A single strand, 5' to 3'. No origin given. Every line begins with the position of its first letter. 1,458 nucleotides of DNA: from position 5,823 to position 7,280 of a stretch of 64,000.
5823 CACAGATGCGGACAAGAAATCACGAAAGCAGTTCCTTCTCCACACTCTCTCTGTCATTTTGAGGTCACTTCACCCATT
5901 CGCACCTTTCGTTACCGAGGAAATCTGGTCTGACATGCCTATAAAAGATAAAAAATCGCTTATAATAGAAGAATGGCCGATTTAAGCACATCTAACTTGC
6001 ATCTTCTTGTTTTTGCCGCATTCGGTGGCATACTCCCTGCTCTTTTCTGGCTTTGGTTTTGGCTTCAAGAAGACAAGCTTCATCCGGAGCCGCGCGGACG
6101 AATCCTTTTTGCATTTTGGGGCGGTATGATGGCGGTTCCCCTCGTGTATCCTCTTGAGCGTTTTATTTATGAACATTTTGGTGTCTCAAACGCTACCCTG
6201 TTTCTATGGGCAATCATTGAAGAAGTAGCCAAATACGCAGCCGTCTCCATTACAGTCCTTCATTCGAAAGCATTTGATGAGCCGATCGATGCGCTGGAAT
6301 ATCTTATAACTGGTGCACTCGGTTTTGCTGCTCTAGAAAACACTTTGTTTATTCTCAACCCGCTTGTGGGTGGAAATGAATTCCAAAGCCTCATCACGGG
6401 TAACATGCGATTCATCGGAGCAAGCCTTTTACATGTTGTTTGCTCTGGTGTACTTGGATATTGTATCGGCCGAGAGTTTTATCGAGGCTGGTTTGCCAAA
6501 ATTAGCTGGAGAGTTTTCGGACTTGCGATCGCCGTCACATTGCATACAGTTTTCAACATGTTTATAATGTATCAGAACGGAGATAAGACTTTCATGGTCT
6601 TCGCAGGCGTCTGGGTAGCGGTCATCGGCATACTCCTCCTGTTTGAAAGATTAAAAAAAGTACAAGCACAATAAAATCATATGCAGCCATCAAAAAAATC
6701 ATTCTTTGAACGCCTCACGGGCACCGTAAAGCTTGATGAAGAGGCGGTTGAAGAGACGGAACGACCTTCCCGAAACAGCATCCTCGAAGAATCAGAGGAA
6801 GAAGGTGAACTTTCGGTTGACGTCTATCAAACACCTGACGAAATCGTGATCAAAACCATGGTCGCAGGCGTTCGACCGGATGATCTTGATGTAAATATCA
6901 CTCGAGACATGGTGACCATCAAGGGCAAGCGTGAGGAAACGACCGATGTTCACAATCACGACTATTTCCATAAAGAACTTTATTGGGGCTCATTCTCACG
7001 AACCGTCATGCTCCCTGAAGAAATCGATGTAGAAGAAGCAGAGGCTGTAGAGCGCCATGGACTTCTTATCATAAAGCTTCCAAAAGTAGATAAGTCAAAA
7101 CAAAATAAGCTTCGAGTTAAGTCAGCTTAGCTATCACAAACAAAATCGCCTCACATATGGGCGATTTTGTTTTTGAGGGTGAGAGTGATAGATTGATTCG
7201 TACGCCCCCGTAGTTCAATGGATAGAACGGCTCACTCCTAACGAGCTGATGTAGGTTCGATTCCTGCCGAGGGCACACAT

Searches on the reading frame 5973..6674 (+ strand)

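Call 8: search_protein_families(library=pfam, proteins=[window:5973-6674:+], max_evalue=0.0001)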
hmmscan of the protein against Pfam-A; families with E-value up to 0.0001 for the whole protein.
window:5973-6674:+ (233 aa): 1 family
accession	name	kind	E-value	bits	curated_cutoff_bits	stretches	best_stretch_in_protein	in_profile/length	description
PF13367.11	PrsW-protease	-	3.1e-23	82.8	23.5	1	43-217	5-190/196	PrsW family intramembrane metalloprotease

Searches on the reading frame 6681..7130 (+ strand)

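Call 8: search_protein_families(library=pfam, proteins=[window:6681-7130:+], max_evalue=0.0001)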
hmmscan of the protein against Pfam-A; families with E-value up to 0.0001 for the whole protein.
window:6681-7130:+ (149 aa): 1 family
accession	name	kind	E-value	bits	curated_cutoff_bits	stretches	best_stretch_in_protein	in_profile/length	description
PF00011.27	HSP20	-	8.9e-18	64.7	20.8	1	48-143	2-95/102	Hsp20/alpha crystallin family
